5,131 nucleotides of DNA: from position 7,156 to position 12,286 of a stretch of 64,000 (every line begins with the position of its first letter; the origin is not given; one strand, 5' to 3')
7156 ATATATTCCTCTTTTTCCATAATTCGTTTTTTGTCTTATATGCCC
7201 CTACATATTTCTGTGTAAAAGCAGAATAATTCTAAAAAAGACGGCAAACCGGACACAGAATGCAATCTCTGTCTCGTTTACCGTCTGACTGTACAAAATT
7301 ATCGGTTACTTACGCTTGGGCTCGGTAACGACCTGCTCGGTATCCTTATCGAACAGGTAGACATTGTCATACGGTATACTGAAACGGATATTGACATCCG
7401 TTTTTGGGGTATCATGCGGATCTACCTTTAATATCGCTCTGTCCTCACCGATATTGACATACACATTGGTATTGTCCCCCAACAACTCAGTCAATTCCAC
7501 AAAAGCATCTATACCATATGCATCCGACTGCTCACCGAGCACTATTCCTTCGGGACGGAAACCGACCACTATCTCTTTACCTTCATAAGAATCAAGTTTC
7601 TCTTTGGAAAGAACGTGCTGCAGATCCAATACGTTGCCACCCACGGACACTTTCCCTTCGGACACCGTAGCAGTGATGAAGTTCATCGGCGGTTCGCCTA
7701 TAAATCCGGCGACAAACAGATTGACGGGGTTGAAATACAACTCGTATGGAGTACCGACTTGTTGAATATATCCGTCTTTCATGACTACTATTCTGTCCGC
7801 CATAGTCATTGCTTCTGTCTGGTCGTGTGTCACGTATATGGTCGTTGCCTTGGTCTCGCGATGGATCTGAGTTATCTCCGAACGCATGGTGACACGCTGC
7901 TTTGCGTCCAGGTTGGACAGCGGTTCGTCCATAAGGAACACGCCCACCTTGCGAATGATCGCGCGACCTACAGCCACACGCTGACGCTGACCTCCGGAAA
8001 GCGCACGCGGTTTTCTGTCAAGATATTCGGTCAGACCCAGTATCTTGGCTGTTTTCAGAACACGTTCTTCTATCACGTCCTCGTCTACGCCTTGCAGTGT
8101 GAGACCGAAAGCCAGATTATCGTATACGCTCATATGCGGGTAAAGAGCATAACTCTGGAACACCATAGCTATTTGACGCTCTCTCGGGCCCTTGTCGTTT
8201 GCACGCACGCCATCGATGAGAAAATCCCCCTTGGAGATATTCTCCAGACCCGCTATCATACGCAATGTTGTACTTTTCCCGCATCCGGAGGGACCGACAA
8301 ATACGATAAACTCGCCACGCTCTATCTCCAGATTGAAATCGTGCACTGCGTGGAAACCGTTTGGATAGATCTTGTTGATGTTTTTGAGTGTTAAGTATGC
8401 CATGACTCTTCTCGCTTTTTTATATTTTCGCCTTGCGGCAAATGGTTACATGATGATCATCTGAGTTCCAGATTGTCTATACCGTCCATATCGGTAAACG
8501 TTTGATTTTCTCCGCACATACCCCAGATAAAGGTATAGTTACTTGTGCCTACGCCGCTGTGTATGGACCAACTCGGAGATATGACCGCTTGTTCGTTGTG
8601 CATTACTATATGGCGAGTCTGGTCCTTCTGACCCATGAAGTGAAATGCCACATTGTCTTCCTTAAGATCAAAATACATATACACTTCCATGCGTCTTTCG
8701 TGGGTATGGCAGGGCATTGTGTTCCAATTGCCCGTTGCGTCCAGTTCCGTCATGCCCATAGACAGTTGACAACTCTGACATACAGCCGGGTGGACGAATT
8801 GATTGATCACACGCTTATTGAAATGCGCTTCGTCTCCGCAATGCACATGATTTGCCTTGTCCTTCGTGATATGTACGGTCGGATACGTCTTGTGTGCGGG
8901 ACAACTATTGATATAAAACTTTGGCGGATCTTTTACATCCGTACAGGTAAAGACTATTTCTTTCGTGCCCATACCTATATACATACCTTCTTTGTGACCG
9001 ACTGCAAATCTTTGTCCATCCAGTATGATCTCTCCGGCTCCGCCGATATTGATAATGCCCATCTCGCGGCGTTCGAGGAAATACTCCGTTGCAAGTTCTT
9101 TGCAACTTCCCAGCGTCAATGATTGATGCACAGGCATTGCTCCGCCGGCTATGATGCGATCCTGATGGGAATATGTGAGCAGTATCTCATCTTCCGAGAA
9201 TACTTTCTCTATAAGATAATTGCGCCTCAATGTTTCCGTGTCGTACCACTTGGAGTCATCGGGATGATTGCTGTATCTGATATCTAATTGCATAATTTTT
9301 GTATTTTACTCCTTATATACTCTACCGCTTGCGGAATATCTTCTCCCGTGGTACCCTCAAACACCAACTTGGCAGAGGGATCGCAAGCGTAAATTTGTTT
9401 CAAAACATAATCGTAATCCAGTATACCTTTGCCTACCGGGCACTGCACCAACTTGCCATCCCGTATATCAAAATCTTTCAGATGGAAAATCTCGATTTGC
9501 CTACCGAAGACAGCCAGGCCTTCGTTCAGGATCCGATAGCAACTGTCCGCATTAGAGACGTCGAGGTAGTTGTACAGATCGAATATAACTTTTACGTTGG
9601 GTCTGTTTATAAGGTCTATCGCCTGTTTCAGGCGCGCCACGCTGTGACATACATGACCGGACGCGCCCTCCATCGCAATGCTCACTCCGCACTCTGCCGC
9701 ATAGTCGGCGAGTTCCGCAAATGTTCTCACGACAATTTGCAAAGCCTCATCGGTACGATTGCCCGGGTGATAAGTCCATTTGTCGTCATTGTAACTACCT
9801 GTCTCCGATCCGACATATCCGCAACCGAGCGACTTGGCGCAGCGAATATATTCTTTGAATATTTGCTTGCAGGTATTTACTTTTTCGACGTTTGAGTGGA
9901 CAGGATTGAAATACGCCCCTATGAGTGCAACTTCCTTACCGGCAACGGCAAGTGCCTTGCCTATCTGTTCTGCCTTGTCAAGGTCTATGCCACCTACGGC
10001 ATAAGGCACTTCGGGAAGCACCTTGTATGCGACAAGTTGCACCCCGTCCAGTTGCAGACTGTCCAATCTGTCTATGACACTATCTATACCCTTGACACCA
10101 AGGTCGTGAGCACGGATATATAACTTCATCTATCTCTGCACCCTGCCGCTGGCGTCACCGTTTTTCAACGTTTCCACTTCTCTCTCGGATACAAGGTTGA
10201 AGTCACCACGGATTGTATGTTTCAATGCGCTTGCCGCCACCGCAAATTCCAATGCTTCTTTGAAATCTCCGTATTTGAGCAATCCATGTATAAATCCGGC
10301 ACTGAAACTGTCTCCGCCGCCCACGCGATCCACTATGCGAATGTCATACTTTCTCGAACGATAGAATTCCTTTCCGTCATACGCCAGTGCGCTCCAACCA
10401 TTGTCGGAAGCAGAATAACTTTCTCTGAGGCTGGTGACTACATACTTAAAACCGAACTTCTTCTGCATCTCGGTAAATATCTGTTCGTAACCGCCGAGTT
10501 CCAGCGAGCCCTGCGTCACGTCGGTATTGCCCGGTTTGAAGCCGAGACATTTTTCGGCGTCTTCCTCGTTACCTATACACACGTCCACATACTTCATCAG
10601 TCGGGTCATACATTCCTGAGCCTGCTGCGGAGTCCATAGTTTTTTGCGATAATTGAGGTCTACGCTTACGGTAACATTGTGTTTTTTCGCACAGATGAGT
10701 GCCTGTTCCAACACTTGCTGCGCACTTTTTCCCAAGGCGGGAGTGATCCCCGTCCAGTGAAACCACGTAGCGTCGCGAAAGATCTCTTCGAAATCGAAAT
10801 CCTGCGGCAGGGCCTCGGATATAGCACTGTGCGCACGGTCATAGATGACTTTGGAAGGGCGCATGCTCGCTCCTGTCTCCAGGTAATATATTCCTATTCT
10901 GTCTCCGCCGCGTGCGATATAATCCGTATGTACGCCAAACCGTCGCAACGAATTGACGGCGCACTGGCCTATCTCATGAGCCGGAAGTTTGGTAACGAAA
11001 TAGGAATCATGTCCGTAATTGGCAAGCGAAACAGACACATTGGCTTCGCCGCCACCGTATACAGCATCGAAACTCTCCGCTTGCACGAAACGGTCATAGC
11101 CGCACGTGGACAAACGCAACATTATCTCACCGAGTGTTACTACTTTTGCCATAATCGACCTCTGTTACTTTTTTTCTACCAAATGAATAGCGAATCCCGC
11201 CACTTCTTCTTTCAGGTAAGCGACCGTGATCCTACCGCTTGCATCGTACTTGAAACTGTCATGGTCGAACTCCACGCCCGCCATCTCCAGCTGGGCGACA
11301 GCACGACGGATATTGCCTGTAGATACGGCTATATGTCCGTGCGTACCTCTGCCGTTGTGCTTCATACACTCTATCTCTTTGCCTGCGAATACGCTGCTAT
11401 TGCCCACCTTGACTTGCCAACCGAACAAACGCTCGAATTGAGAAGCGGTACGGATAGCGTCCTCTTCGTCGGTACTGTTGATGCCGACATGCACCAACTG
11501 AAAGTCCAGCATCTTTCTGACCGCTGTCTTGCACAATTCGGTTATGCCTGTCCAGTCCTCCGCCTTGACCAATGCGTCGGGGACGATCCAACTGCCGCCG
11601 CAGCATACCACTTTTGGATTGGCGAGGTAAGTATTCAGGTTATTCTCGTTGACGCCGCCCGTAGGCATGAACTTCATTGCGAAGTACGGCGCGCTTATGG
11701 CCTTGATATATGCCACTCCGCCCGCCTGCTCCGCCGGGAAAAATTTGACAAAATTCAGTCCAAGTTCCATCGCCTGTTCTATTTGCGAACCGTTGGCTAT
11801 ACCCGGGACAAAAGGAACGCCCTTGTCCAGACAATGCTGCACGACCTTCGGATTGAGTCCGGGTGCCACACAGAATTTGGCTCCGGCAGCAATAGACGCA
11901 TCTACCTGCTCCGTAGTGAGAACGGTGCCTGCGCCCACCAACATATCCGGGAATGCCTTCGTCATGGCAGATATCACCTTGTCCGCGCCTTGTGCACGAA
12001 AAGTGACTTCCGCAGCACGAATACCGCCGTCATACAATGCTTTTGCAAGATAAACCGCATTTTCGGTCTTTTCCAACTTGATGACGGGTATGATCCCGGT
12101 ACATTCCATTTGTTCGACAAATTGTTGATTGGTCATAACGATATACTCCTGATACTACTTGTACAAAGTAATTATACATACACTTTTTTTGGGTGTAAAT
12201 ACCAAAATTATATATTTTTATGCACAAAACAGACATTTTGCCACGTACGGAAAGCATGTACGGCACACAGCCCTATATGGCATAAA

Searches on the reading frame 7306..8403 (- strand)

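Call 6: search_protein_families(library=pfam, proteins=[window:7306-8403:-], max_evalue=0.001)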
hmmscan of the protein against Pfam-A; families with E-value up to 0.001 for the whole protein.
window:7306-8403:- (365 aa): 5 families
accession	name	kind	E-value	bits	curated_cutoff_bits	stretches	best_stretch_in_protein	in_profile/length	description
PF00005.33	ABC_tran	-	6.7e-30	104.9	25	1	21-162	2-136/137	ABC transporter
PF17912.7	OB_MalK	-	7.2e-11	43.2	27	1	236-287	1-53/53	MalK OB fold domain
PF02463.25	SMC_N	-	1.4e-05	25.1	40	1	9-207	2-213/220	RecF/RecN/SMC N terminal domain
PF17850.7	CysA_C_terminal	-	0.00022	22.2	29.7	1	241-287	1-41/43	CysA C-terminal regulatory domain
PF08402.16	TOBE_2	-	0.00027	21.4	21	1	281-346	2-71/76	TOBE domain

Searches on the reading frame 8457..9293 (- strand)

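Call 6: search_protein_families(library=pfam, proteins=[window:8457-9293:-], max_evalue=0.001)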
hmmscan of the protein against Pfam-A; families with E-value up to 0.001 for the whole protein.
window:8457-9293:- (278 aa): 1 family
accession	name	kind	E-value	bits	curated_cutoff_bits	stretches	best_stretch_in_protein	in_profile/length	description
PF04962.18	KduI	-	2.9e-28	99.4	23.9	1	38-266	13-254/262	KduI/IolB family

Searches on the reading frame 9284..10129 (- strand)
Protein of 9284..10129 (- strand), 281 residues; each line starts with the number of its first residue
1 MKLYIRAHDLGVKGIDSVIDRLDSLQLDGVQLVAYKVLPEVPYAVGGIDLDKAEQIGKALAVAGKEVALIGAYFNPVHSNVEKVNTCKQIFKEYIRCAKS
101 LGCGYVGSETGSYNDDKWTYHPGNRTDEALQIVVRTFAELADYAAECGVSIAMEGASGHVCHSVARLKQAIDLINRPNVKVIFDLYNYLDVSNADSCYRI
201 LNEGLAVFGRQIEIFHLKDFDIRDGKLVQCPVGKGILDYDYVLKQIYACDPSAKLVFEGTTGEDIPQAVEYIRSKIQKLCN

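Call 6: search_protein_families(library=pfam, proteins=[window:9284-10129:-], max_evalue=0.001)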
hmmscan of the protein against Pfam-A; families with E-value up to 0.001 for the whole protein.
window:9284-10129:- (281 aa): 1 family
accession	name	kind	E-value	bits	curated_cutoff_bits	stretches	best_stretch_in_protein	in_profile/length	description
PF01261.30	AP_endonuc_2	-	6.5e-26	92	31.1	1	24-273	6-247/249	Xylose isomerase-like TIM barrel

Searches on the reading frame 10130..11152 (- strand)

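Call 6: search_protein_families(library=pfam, proteins=[window:10130-11152:-], max_evalue=0.001)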
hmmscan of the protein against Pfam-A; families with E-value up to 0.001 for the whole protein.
window:10130-11152:- (340 aa): 1 family
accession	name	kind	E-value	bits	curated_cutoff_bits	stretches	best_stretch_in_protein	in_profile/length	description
PF00294.29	PfkB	-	6.4e-36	124.7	25.8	1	1-313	1-291/302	pfkB family carbohydrate kinase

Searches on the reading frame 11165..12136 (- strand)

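Call 6: search_protein_families(library=pfam, proteins=[window:11165-12136:-], max_evalue=0.001)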
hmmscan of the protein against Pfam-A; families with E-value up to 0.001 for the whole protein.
window:11165-12136:- (323 aa): 1 family
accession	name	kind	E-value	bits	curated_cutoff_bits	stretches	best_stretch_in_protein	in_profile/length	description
PF01081.25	Aldolase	-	8.5e-68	228.1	27.8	1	10-200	5-195/196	KDPG and KHG aldolase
